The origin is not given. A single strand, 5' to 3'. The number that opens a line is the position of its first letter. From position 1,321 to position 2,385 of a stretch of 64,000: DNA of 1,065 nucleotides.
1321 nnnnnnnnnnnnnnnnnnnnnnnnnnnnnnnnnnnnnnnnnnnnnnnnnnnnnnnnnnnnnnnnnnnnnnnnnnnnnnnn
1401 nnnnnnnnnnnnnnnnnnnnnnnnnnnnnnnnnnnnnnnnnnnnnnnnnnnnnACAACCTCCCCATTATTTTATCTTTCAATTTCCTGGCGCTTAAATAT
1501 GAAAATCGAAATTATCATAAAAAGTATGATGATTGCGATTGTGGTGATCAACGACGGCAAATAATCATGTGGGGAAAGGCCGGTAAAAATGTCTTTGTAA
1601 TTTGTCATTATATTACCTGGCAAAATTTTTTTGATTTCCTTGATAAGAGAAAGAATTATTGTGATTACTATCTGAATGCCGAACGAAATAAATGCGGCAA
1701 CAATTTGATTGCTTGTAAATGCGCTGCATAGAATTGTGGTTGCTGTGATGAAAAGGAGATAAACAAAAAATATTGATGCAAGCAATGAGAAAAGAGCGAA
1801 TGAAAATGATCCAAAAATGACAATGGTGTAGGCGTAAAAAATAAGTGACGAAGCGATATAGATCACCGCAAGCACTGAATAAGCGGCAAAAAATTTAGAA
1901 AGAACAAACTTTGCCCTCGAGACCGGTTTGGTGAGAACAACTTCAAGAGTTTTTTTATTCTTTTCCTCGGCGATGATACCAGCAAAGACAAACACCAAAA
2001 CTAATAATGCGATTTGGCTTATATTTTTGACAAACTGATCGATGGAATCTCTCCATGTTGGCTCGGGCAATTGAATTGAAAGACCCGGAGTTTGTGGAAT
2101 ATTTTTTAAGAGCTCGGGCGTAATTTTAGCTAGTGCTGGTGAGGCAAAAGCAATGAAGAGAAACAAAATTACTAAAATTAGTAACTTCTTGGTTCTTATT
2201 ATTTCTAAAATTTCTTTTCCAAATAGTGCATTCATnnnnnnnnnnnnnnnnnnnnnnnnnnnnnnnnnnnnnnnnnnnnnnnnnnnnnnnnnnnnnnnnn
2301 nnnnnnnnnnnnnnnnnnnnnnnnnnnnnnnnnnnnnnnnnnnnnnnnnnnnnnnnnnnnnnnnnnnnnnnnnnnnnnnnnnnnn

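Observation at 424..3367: Heliorhodopsin translationally coupled to an ABC-2 exporter cassette (PLDc_N - ABC ATPase - ABC-2 permease - HeR - small 2TM protein)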

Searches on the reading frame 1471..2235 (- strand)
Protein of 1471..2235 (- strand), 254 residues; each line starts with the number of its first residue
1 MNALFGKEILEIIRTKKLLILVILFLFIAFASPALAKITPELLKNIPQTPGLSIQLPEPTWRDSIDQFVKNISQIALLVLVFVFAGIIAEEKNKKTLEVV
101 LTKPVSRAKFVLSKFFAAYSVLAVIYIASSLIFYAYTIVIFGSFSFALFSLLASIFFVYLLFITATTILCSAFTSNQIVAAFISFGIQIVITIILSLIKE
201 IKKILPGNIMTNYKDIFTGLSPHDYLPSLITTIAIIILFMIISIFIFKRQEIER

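Call 3: search_protein_families(library=pfam, proteins=[window:1471-2235:-], max_evalue=0.01)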
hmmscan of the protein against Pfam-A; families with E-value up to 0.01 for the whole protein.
window:1471-2235:- (254 aa): 4 families
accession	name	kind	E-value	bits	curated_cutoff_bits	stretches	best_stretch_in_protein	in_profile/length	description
PF12679.13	ABC2_membrane_2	-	2.2e-17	63.7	27.2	1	3-249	2-280/283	ABC-2 family transporter protein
PF12698.13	ABC2_membrane_3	-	3.4e-09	36.7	31.6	1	55-245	152-347/347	ABC-2 family transporter protein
PF12730.13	ABC2_membrane_4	-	2.7e-06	27.9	27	1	26-185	19-173/179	ABC-2 family transporter protein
PF13346.12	ABC2_membrane_5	-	0.0029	17.6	25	1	75-247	39-204/205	ABC-2 family transporter protein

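Call 25: search_protein_families(library=ncbifam, proteins=[window:1471-2235:-], max_evalue=0.01)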
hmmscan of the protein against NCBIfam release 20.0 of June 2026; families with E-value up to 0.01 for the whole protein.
window:1471-2235:- (254 aa): 2 families
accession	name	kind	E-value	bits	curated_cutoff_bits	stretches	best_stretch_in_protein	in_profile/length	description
TIGR03518.1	ABC_perm_GldF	equivalog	9.1e-06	25.8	288.5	1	74-220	59-213/240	gliding motility-associated ABC transporter permease subunit GldF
NF041647.1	ABC_perm_CPBP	equivalog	0.00017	20.5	435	1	87-173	212-302/636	ABC transporter permease subunit/CPBP intramembrane protease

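Call 27: search_solved_structures(query=window:1471-2235:-, max_evalue=1)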
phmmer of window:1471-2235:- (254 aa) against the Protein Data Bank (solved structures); distinct sequences matched with E-value up to 1: 0.

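Call 28: find_homologous_proteins(query=window:1471-2235:-, max_evalue=1e-10)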
Query window:1471-2235:- (254 aa): 133 proteins with E <= 1e-10 among 4394 candidates; the best 120 are listed.
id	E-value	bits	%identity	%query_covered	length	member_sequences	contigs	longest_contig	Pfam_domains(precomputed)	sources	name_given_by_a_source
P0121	3.5e-146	503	100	100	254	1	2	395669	PF12679.14,PF10920.16,PF12730.14,PF12698.14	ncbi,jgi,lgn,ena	ncbi:MAG: ABC transporter permease subunit [Patescibacteria group bacterium]|jgi:ABC-2 type transpor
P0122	2.9e-104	366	69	99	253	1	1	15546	PF13346.13,PF12679.14,PF10920.16,PF12730.14,PF12698.14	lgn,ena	-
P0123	9.4e-97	341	67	100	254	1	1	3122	PF13346.13,PF12679.14,PF10920.16,PF12730.14,PF12698.14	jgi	jgi:ABC-2 type transport system permease protein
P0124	2.7e-94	333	63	100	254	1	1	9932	PF13346.13,PF12679.14,PF10920.16,PF12730.14,PF12698.14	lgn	-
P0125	2.3e-91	324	61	100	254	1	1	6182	PF13346.13,PF12679.14,PF10920.16,PF12730.14,PF12698.14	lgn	-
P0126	5.6e-85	303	59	100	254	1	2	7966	PF13346.13,PF12679.14,PF10920.16,PF12730.14,PF12698.14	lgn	-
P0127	1.1e-77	279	58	98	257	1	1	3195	PF12679.14,PF10920.16,PF12730.14,PF12698.14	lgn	-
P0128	3.0e-76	274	55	99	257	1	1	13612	PF12679.14,PF10920.16,PF12730.14,PF12698.14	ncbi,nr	ncbi:MAG: ABC transporter permease subunit [Candidatus Berkelbacteria bacterium]|nr:ABC transporter 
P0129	1.4e-74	269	53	100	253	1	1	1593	PF12679.14,PF01061.30,PF10920.16,PF12730.14,PF12698.14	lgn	-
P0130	2.5e-74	268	56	100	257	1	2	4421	PF13346.13,PF12679.14,PF10920.16,PF12730.14,PF12698.14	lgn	-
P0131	3.6e-74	268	53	100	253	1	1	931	PF12679.14,PF10920.16,PF12730.14,PF12698.14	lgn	-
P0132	3.5e-73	264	53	98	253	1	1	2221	PF12679.14,PF10920.16,PF12730.14,PF12698.14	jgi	-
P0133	3.9e-73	264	54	99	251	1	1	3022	PF12679.14,PF01061.30,PF10920.16,PF12730.14,PF12698.14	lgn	-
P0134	1.1e-72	263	52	100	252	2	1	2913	PF13346.13,PF12679.14,PF10920.16,PF12730.14,PF12698.14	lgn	-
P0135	6.6e-71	257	52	100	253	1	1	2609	PF12679.14,PF10920.16,PF12730.14,PF12698.14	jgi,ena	-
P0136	2.3e-70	255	51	100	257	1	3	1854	PF12679.14,PF12698.14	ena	-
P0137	5.0e-70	254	50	100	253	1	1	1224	PF12679.14,PF10920.16,PF12730.14,PF12698.14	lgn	-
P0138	8.1e-70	253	52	100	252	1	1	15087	PF12679.14,PF10920.16,PF12730.14,PF12698.14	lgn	-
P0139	1.3e-69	253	51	99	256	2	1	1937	PF13346.13,PF12679.14,PF10920.16,PF12730.14,PF12698.14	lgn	-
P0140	5.4e-69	251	52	98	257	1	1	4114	PF12679.14,PF01061.30,PF10920.16,PF12730.14,PF12698.14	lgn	-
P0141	5.9e-69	250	53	100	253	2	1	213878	PF12679.14,PF10920.16,PF12730.14,PF12698.14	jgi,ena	-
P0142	1.3e-68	249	53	100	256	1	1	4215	PF12679.14,PF10920.16,PF12698.14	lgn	-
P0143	1.8e-68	249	53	99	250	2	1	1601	PF12679.14,PF10920.16,PF12730.14,PF12698.14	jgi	-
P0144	5.8e-68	247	50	100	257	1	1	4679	PF12679.14,PF01061.30,PF10920.16,PF12730.14,PF12698.14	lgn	-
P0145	9.8e-68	246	54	100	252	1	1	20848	PF12679.14,PF10920.16,PF12730.14,PF12698.14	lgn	-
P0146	1.1e-67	246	50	100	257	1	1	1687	PF12679.14,PF10920.16,PF12730.14,PF12698.14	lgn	-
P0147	1.4e-67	246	53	99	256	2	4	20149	PF12679.14,PF10920.16,PF12730.14,PF12698.14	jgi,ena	-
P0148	2.9e-67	245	53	100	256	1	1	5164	PF13346.13,PF12679.14,PF01061.30,PF10920.16,PF12730.14,PF12698.14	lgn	-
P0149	2.4e-66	242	50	99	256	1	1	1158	PF12679.14,PF10920.16,PF12730.14,PF12698.14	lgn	-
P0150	4.3e-66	241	50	100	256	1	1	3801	PF12679.14,PF01061.30,PF10920.16,PF12730.14,PF12698.14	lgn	-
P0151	4.5e-66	241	52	100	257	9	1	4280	PF13346.13,PF12679.14,PF10920.16,PF12730.14,PF12698.14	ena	-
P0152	1.0e-65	240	51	100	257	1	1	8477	PF12679.14,PF10920.16,PF12698.14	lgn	-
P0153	1.3e-65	239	49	98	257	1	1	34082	PF12679.14,PF10920.16,PF12698.14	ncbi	-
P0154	1.8e-65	239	50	98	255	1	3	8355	PF13346.13,PF12679.14,PF10920.16,PF12730.14,PF12698.14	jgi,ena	-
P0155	2.0e-65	239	48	100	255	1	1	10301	PF13346.13,PF12679.14,PF10920.16,PF12730.14,PF12698.14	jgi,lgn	jgi:ABC-2 type transport system permease protein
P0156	2.4e-65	239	50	100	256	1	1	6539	PF12679.14,PF10920.16,PF12730.14,PF12698.14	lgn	-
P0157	3.0e-65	238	47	99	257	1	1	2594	PF12679.14,PF01061.30,PF10920.16,PF12730.14,PF12698.14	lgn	-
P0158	4.3e-65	238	51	99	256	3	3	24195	PF12679.14,PF10920.16,PF12730.14,PF12698.14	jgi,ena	-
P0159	4.4e-65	238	51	95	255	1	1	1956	PF12679.14,PF01061.30,PF10920.16,PF12730.14,PF12698.14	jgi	jgi:ABC-2 type transport system permease protein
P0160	2.2e-64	236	51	99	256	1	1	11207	PF12679.14,PF10920.16,PF12730.14,PF12698.14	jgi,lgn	jgi:ABC-2 type transport system permease protein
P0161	2.5e-64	235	49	99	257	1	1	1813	PF12679.14,PF01061.30,PF10920.16,PF12730.14,PF12698.14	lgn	-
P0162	4.7e-64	234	48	98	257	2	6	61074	PF12679.14,PF12730.14,PF12698.14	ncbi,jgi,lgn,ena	-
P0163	5.5e-64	234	49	99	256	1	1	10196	PF12679.14,PF01061.30,PF10920.16,PF12730.14,PF12698.14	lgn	-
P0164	8.1e-64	234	51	100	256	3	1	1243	PF13346.13,PF12679.14,PF10920.16,PF12730.14,PF12698.14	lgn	-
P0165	9.1e-64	233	52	99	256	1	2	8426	PF12679.14,PF12730.14,PF12698.14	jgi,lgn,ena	-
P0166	1.0e-63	233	50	98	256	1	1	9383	PF12679.14,PF10920.16,PF12730.14,PF12698.14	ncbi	ncbi:MAG: ABC transporter permease [Thiobacillus sp.]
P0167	1.2e-63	233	51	99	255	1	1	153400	PF12679.14,PF10920.16,PF12730.14,PF12698.14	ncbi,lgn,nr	ncbi:MAG: ABC transporter permease subunit [Candidatus Saccharibacteria bacterium]|nr:ABC transporte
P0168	1.2e-63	233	47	100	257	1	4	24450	PF12679.14,PF10920.16,PF12698.14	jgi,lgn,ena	-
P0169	2.1e-63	232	48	98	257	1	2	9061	PF12679.14,PF10920.16,PF12730.14,PF12698.14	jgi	jgi:ABC-2 type transport system permease protein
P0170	3.3e-63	232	51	99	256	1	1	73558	PF13346.13,PF12679.14,PF10920.16,PF12730.14,PF12698.14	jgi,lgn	jgi:ABC-2 type transport system permease protein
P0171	5.2e-63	231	51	99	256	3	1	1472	PF12679.14,PF10920.16,PF12730.14,PF12698.14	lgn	-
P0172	7.0e-63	231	52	99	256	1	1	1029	PF12679.14,PF10920.16,PF12730.14,PF12698.14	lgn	-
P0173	7.2e-63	231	49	100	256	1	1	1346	PF13346.13,PF12679.14,PF01061.30,PF12730.14,PF12698.14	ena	-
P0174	1.6e-62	229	49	99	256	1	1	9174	PF12679.14,PF01061.30,PF10920.16,PF12730.14,PF12698.14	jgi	-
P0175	2.5e-62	229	51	99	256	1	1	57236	PF12679.14,PF10920.16,PF12730.14,PF12698.14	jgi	-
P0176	2.5e-62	229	50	100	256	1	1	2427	PF13346.13,PF12679.14,PF10920.16,PF12730.14,PF12698.14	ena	-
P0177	4.2e-62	228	49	100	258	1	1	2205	PF12679.14,PF12730.14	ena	-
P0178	4.7e-62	228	50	100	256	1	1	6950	PF13346.13,PF12679.14,PF10920.16,PF12730.14,PF12698.14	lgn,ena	-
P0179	4.8e-62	228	51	99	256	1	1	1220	PF12679.14,PF10920.16,PF12730.14,PF12698.14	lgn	-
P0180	5.0e-62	228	50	99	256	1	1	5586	PF13346.13,PF12679.14,PF10920.16,PF12730.14,PF12698.14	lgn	-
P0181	5.4e-62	228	50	99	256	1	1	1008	PF12679.14,PF10920.16,PF12730.14,PF12698.14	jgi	jgi:ABC-2 type transport system permease protein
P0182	6.1e-62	228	51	99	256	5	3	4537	PF12679.14,PF10920.16,PF12730.14,PF12698.14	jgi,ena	-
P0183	6.2e-62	227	49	99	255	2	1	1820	PF12679.14,PF10920.16,PF12730.14,PF12698.14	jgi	jgi:ABC-2 type transport system permease protein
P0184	7.1e-62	227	48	100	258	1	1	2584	PF12679.14,PF12730.14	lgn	-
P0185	1.1e-61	227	51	100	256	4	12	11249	PF12679.14,PF10920.16,PF12730.14,PF12698.14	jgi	jgi:ABC-2 type transport system permease protein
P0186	1.1e-61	227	49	100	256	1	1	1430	PF13346.13,PF12679.14,PF10920.16,PF12698.14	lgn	-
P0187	1.3e-61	226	50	99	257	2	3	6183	PF12679.14,PF10920.16,PF12730.14,PF12698.14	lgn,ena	-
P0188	1.6e-61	226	50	99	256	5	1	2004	PF13346.13,PF12679.14,PF10920.16,PF12730.14,PF12698.14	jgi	-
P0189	3.7e-61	225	50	99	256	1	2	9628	PF12679.14,PF12698.14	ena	-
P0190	4.6e-61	225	50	99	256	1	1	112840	PF13346.13,PF12679.14,PF10920.16,PF12730.14,PF12698.14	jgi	jgi:ABC-2 type transport system permease protein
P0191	6.8e-61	224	49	99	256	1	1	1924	PF12679.14,PF10920.16,PF12730.14,PF12698.14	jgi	-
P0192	7.9e-61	224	51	99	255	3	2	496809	PF12679.14,PF10920.16,PF12730.14,PF12698.14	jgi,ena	-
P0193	8.4e-61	224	50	99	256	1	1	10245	PF12679.14,PF01061.30,PF10920.16,PF12730.14,PF12698.14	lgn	-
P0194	1.8e-60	223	48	98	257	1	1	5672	PF13346.13,PF12679.14,PF12730.14,PF12698.14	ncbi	-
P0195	2.1e-60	222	66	66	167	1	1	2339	PF12679.14,PF10920.16,PF12730.14,PF12698.14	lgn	-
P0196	2.2e-60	222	48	99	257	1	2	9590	PF12679.14,PF10920.16,PF12698.14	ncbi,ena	-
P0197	2.6e-60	222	48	99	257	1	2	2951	PF12679.14,PF10920.16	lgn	-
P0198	4.0e-60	222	47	99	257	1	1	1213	PF12679.14,PF10920.16,PF12698.14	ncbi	-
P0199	6.1e-60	221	48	98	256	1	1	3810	PF13346.13,PF12679.14,PF12730.14,PF12698.14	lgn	-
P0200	1.8e-59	219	51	99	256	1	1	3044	PF13346.13,PF12679.14,PF10920.16,PF12730.14,PF12698.14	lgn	-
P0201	1.8e-59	219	48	99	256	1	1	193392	PF12679.14,PF10920.16,PF12730.14,PF12698.14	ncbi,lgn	-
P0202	3.1e-59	219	49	100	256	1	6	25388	PF12679.14,PF10920.16,PF12730.14,PF12698.14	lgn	-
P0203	3.3e-59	219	48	95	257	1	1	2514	PF12679.14,PF10920.16,PF12698.14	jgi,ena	-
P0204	3.4e-59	219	47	98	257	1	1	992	PF12679.14,PF10920.16,PF12730.14,PF12698.14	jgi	-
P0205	4.9e-59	218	48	99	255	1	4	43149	PF12679.14,PF01061.30,PF10920.16,PF12730.14,PF12698.14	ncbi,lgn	-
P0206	5.0e-59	218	46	100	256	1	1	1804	PF12679.14,PF12698.14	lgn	-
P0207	9.6e-59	217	48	99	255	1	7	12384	PF12679.14,PF01061.30,PF10920.16,PF12730.14,PF12698.14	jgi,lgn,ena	jgi:ABC-2 type transport system permease protein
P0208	1.4e-58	217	48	99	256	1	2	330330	PF13346.13,PF12679.14,PF10920.16,PF12730.14,PF12698.14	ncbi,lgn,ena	-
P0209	6.9e-58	214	48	99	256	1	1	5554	PF13346.13,PF12679.14,PF10920.16,PF12730.14,PF12698.14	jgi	jgi:ABC-2 type transport system permease protein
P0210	9.9e-58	214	44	98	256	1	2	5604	PF12679.14,PF01061.30,PF10920.16,PF12730.14,PF12698.14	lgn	-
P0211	3.3e-57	212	47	99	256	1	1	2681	PF13346.13,PF12679.14,PF01061.30,PF10920.16,PF12730.14,PF12698.14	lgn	-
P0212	3.5e-57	212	47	99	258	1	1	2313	PF12679.14,PF10920.16,PF12730.14,PF12698.14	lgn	-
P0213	3.9e-57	212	46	98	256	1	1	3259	PF12679.14,PF10920.16,PF12730.14,PF12698.14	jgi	jgi:ABC-2 type transport system permease protein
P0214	4.4e-57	212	48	99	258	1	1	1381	PF13346.13,PF12679.14,PF01061.30,PF10920.16,PF12730.14,PF12698.14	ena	-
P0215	4.6e-57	212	48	99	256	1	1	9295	PF13346.13,PF12679.14,PF10920.16,PF12730.14,PF12698.14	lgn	-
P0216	5.2e-57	211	49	98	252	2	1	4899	PF12679.14,PF12730.14,PF12698.14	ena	-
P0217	1.5e-56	210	44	99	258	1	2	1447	PF12679.14,PF10920.16,PF12730.14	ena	-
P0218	3.6e-56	209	44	100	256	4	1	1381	PF12679.14,PF12730.14,PF12698.14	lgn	-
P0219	1.3e-55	207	45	99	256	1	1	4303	PF12679.14,PF01061.30,PF10920.16,PF12730.14,PF12698.14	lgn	-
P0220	2.7e-55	206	46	99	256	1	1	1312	PF12679.14,PF12698.14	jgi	jgi:ABC-2 type transport system permease protein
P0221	2.7e-55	206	46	99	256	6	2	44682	PF12679.14,PF10920.16,PF12698.14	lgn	-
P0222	3.5e-55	205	46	92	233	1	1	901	PF12679.14,PF10920.16,PF12730.14,PF12698.14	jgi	jgi:ABC-2 type transport system permease protein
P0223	1.3e-54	204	50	91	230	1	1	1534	PF13346.13,PF12679.14,PF10920.16,PF12730.14,PF12698.14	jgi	jgi:ABC-2 type transport system permease protein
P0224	3.2e-50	189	43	99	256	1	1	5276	PF12679.14,PF10920.16,PF12730.14,PF12698.14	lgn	-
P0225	6.0e-50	188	56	70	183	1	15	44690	PF12679.14,PF12730.14,PF12698.14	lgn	-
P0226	7.2e-37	145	41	98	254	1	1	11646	PF12679.14,PF10920.16,PF12730.14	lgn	-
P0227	8.9e-34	135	33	99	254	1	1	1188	PF12679.14,PF10920.16,PF12730.14,PF12698.14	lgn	-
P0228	1.2e-33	135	35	99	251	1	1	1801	PF12679.14,PF10920.16,PF12698.14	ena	-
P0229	1.5e-33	135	42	98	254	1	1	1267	PF12679.14,PF10920.16,PF12730.14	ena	-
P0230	6.6e-33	133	35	100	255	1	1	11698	PF12679.14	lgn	-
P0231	1.2e-32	132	36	97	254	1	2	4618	PF12679.14,PF10920.16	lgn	-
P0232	1.6e-31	128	34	98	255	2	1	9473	PF12679.14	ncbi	-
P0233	8.9e-30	122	33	97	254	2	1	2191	PF12679.14,PF01061.30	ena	-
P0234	2.9e-29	121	33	98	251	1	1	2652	PF12679.14,PF01061.30,PF12730.14,PF12698.14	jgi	jgi:ABC-2 type transport system permease protein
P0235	3.9e-28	117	33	97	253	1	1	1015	PF12679.14,PF10920.16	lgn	-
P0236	4.2e-28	117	32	97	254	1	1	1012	PF12679.14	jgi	jgi:ABC-2 type transport system permease protein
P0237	4.5e-26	110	33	97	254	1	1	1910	PF12679.14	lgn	-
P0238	5.6e-26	110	39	53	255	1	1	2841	PF12679.14,PF12698.14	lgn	-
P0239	2.3e-25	108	33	98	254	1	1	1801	PF12679.14,PF10920.16,PF12730.14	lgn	-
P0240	8.8e-25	106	31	99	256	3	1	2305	PF12679.14,PF10920.16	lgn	-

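Call 29: find_encoding_contigs(protein=P0124, flank=5000, max_places=2)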
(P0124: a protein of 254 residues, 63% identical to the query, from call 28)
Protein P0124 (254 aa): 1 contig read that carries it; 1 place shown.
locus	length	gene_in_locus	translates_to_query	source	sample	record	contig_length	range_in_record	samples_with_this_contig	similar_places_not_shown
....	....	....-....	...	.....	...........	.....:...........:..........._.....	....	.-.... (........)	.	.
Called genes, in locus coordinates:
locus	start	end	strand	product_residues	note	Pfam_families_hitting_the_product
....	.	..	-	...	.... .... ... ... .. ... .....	-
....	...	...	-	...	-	-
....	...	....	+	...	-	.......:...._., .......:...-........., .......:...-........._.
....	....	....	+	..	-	-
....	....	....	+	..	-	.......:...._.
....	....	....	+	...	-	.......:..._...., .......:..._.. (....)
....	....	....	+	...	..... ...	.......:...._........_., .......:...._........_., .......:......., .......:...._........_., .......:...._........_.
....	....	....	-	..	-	-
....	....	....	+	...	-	?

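Call 30: find_encoding_contigs(protein=P0128, flank=5000, max_places=2)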
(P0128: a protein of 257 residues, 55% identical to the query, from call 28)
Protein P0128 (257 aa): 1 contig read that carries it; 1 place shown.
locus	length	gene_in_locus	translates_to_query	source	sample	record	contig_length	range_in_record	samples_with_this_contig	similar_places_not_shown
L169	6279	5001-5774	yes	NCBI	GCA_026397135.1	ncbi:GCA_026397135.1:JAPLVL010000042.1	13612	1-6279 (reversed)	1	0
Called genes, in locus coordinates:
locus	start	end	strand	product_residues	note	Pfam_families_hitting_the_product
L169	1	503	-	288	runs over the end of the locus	-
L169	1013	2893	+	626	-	-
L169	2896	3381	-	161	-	-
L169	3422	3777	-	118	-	PF12706:Lactamase_B_2 (faint), PF23023:Anti-Pycsar_Apyc1 (weak), PF00753:Lactamase_B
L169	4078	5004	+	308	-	PF00005:ABC_tran, PF13304:AAA_21 (faint)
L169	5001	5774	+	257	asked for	PF12679:ABC2_membrane_2, PF12730:ABC2_membrane_4 (weak), PF12698:ABC2_membrane_3 (weak), PF10920:DUF2705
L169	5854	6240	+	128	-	PF12796:Ank_2 (weak)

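Call 31: find_encoding_contigs(protein=P0141, flank=5000, max_places=2)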
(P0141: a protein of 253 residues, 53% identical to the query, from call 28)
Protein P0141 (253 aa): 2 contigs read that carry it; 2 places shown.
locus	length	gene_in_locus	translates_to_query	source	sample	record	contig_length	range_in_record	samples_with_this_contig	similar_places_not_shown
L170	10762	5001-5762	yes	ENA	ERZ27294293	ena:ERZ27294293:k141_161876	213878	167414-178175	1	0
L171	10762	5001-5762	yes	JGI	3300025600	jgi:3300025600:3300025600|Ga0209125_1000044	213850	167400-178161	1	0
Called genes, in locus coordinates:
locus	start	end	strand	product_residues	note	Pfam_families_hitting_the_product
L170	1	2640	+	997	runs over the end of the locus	PF20464:MmeI_N (weak), PF20473:MmeI_Mtase, PF02384:N6_Mtase, PF07669:Eco57I, PF12950:TaqI_C (weak)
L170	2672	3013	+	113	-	-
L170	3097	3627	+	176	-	-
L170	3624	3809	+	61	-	-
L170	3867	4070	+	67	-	PF13396:PLDc_N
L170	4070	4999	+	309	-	PF00005:ABC_tran, PF13304:AAA_21 (weak)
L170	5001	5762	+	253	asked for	PF12679:ABC2_membrane_2, PF12730:ABC2_membrane_4, PF12698:ABC2_membrane_3, PF10920:DUF2705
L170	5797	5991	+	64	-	-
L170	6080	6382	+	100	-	PF01022:HTH_5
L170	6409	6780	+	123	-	PF06953:ArsD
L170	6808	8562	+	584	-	PF01656:CbiA, PF02374:ArsA_ATPase, PF13614:AAA_31, PF01656:CbiA, PF02374:ArsA_ATPase, PF10609:ParA (weak), PF13614:AAA_31, PF02374:ArsA_ATPase, +14 more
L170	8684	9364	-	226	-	PF02586:SRAP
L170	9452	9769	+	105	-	PF14018:DUF4234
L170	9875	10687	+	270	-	PF13641:Glyco_tranf_2_3 (weak), PF00535:Glycos_transf_2, PF10111:Glyco_tranf_2_2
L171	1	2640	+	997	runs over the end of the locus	PF20464:MmeI_N (weak), PF20473:MmeI_Mtase, PF02384:N6_Mtase, PF07669:Eco57I, PF12950:TaqI_C (weak)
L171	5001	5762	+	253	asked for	PF12679:ABC2_membrane_2, PF12730:ABC2_membrane_4, PF12698:ABC2_membrane_3, PF10920:DUF2705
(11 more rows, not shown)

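Call 32: find_encoding_contigs(protein=P0167, flank=5000, max_places=2)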
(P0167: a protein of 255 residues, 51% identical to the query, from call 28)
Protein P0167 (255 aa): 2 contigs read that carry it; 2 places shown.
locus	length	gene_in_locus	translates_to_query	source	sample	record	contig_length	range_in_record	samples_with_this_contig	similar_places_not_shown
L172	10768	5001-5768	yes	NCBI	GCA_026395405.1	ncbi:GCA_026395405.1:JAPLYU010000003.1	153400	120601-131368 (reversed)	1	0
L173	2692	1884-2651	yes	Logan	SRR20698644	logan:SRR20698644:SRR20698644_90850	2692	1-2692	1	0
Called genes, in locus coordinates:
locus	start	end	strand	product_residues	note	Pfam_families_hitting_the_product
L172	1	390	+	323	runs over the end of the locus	PF07963:N_methyl (weak)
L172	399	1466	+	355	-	PF07963:N_methyl (weak), PF13385:Laminin_G_3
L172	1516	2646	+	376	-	PF07963:N_methyl (weak), PF13385:Laminin_G_3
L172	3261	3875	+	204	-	PF06197:DUF998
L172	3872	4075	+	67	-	PF13396:PLDc_N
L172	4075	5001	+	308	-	PF00005:ABC_tran, PF13304:AAA_21 (faint)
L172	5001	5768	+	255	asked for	PF12679:ABC2_membrane_2, PF12730:ABC2_membrane_4 (weak), PF12698:ABC2_membrane_3, PF10920:DUF2705 (weak)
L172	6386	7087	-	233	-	-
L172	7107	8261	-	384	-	-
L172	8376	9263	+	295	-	PF00005:ABC_tran, PF13304:AAA_21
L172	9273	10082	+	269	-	PF12679:ABC2_membrane_2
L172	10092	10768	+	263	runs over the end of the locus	PF12679:ABC2_membrane_2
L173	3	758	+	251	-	?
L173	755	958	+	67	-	PF13396:PLDc_N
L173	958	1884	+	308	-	PF00005:ABC_tran, PF13304:AAA_21 (faint)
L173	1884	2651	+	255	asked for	PF12679:ABC2_membrane_2, PF12730:ABC2_membrane_4 (weak), PF12698:ABC2_membrane_3, PF10920:DUF2705 (weak)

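Call 42: search_solved_structures(query=A1, max_evalue=1)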
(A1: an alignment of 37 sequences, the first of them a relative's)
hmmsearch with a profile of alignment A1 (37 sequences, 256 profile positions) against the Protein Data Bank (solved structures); distinct sequences matched with E-value up to 1: 1.
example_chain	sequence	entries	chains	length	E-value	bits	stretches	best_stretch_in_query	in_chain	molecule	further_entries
7o0y_D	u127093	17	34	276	2.9e-06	30.3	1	80-200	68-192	Probable ABC transporter permease protein NosY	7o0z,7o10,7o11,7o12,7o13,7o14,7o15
